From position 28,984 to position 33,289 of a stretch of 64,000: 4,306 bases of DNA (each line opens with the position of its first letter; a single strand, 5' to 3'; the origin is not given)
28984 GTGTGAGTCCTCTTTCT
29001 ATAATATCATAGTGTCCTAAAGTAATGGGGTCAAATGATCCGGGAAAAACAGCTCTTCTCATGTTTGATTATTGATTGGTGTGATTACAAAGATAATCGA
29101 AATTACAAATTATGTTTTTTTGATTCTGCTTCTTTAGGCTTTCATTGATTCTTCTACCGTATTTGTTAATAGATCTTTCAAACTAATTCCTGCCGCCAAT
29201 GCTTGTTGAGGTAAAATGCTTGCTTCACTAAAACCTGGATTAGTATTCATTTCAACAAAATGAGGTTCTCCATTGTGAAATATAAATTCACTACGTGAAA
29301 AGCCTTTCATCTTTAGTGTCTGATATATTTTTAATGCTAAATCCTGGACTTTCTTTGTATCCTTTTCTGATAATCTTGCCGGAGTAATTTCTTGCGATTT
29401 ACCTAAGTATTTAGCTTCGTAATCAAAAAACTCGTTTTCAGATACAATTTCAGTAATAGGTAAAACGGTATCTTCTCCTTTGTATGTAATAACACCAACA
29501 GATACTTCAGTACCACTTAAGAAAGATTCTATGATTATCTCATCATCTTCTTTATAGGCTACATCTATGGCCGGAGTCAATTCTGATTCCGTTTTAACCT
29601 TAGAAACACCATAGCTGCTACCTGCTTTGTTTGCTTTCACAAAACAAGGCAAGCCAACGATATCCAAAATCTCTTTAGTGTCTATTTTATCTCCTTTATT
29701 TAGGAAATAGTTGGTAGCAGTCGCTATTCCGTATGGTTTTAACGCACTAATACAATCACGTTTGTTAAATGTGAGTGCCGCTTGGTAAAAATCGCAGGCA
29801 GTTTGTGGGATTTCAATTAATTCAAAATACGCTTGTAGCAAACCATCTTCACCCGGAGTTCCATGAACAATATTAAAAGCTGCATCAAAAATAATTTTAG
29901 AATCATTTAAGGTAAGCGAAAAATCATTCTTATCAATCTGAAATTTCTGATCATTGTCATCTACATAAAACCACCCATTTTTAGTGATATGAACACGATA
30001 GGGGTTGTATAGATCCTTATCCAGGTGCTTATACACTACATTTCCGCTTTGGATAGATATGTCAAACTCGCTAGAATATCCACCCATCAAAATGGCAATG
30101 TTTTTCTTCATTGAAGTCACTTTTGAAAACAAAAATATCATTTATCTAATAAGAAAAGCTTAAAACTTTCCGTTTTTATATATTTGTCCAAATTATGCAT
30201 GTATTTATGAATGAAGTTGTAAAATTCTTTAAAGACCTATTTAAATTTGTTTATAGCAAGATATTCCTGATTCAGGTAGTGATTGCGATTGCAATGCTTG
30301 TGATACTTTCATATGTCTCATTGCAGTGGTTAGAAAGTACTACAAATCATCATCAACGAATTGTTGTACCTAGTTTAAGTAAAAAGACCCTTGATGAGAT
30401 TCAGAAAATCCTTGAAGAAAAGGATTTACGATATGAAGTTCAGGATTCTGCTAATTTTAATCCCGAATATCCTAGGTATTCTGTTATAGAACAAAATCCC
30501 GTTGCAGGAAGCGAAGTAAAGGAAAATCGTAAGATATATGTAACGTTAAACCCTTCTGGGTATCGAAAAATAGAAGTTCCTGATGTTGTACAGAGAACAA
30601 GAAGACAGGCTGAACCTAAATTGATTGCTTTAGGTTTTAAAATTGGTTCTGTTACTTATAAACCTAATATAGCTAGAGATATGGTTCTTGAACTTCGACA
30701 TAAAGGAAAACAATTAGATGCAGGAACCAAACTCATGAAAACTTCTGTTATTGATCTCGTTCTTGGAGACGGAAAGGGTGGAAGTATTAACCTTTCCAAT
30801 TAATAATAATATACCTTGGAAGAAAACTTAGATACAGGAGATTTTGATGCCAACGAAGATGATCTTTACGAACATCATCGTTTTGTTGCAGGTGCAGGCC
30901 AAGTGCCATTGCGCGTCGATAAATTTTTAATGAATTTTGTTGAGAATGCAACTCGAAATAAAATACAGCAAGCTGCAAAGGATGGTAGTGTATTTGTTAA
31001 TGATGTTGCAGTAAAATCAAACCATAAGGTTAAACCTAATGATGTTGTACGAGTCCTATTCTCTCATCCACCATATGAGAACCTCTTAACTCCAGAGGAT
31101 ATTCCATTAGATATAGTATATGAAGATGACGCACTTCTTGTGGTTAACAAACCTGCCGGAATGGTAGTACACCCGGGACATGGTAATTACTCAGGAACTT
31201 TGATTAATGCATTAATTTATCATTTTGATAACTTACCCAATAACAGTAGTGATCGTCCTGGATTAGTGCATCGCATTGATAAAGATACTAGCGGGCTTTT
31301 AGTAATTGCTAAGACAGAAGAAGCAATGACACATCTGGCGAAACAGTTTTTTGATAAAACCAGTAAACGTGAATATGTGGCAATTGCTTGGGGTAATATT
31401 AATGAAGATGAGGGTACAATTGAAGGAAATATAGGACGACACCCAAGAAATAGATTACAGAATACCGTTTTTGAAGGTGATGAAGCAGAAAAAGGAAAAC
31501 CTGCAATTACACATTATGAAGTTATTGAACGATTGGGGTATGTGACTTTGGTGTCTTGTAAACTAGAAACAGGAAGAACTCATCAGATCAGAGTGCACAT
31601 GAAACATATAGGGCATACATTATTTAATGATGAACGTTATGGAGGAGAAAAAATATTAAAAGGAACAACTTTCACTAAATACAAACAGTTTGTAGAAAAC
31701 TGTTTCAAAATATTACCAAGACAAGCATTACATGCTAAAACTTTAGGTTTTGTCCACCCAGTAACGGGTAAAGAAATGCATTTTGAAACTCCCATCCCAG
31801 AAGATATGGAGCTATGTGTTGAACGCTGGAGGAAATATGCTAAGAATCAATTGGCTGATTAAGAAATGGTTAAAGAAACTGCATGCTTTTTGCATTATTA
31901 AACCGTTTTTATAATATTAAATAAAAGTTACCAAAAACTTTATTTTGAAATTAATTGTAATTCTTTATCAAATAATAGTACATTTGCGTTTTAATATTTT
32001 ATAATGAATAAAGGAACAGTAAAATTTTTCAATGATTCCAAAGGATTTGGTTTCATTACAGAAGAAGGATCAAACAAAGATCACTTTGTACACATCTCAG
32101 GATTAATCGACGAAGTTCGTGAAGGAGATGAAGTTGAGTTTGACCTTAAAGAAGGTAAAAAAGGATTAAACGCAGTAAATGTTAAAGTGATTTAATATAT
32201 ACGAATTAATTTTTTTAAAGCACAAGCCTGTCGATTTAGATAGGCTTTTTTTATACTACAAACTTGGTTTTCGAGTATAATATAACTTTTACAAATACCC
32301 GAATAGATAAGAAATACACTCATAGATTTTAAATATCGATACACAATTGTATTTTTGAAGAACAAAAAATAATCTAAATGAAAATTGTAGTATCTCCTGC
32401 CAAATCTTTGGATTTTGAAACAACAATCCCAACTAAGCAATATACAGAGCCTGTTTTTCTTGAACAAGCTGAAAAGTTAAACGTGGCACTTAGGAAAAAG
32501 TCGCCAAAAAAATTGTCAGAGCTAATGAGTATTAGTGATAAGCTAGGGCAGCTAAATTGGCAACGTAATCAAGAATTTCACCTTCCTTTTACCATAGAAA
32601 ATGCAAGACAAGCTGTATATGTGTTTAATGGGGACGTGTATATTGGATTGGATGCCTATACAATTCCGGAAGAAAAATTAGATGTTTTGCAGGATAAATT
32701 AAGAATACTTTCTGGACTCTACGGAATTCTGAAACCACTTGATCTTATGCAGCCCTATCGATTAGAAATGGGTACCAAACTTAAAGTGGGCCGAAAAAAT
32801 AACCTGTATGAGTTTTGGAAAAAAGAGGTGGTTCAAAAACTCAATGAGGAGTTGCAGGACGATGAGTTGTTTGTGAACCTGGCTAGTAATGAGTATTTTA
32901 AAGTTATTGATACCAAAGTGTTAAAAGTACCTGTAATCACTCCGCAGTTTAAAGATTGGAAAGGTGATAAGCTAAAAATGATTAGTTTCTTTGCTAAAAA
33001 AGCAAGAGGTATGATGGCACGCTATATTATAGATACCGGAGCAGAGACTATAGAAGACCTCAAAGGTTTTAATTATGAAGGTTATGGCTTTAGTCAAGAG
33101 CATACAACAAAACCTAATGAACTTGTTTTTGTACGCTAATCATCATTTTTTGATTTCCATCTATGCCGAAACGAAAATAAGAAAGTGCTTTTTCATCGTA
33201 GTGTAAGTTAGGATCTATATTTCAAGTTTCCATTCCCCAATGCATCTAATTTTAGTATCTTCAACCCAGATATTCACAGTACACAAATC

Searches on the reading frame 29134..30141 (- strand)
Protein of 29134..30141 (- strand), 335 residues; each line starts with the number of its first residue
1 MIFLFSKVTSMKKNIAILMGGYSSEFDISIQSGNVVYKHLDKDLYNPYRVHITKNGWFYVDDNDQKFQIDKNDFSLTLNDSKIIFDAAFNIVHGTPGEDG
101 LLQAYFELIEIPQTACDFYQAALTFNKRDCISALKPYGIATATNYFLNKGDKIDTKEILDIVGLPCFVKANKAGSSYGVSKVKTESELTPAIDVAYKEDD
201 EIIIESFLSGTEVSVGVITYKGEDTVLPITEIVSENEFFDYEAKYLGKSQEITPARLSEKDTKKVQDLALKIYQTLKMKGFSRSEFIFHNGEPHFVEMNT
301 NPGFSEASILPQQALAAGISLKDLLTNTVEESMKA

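Call 46: search_protein_families(library=pfam, proteins=[window:29134-30141:-], max_evalue=0.0001)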
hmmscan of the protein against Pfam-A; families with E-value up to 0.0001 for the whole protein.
window:29134-30141:- (335 aa): 6 families
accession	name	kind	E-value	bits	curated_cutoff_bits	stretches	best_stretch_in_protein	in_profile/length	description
PF07478.18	Dala_Dala_lig_C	-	1e-48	166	24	1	136-329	4-203/204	D-ala D-ala ligase C-terminus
PF01820.27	Dala_Dala_lig_N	-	1.2e-21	77.9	34.6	1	14-116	1-121/121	D-ala D-ala ligase N-terminus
PF02222.28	ATP-grasp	-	3.6e-09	36.9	27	1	134-292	3-153/179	ATP-grasp domain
PF02786.22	CPSase_L_D2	-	4.2e-08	33.4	19.8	1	154-300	29-178/211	Carbamoyl-phosphate synthase L chain, ATP binding domain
PF02655.19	ATP-grasp_3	-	5.4e-08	33.5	23.2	1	158-300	26-155/160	ATP-grasp domain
PF13535.11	ATP-grasp_4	-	2e-07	31.2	27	1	163-300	2-150/160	ATP-grasp domain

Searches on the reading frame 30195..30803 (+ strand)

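Call 46: search_protein_families(library=pfam, proteins=[window:30195-30803:+], max_evalue=0.0001)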
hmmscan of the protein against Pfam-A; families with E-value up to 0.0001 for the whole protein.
window:30195-30803:+ (202 aa): 1 family
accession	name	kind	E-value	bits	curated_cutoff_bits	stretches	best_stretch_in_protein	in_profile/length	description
PF03793.24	PASTA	-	2.4e-16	59.9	23.2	1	57-119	2-63/64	PASTA domain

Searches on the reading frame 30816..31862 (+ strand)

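Call 46: search_protein_families(library=pfam, proteins=[window:30816-31862:+], max_evalue=0.0001)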
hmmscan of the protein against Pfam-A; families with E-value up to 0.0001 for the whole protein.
window:30816-31862:+ (348 aa): 2 families
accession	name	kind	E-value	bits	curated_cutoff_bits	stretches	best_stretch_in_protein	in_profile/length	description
PF00849.27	PseudoU_synth_2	-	7.8e-35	120.8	26.8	1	107-264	2-152/152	RNA pseudouridylate synthase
PF01479.30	S4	-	5.6e-06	26.4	22.8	1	33-78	2-48/48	S4 domain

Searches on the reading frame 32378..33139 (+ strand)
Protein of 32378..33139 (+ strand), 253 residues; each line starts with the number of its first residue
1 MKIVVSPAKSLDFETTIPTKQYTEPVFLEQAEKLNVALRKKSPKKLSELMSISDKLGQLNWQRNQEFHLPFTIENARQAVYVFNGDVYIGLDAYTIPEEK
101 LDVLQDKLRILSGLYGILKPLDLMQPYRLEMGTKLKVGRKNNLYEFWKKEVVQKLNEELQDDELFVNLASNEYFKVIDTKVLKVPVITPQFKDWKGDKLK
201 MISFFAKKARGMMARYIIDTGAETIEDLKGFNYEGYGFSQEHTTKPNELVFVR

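Call 46: search_protein_families(library=pfam, proteins=[window:32378-33139:+], max_evalue=0.0001)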
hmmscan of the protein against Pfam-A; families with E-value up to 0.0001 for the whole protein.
window:32378-33139:+ (253 aa): 2 families
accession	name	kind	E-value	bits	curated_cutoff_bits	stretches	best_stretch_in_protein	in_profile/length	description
PF03883.20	H2O2_YaaD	-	3.8e-91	305.3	29.6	1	1-241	1-235/236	Peroxide stress protein YaaA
PF21818.3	DUF6884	-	5.1e-08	33.6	30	1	104-179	36-108/135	Family of unknown function (DUF6884)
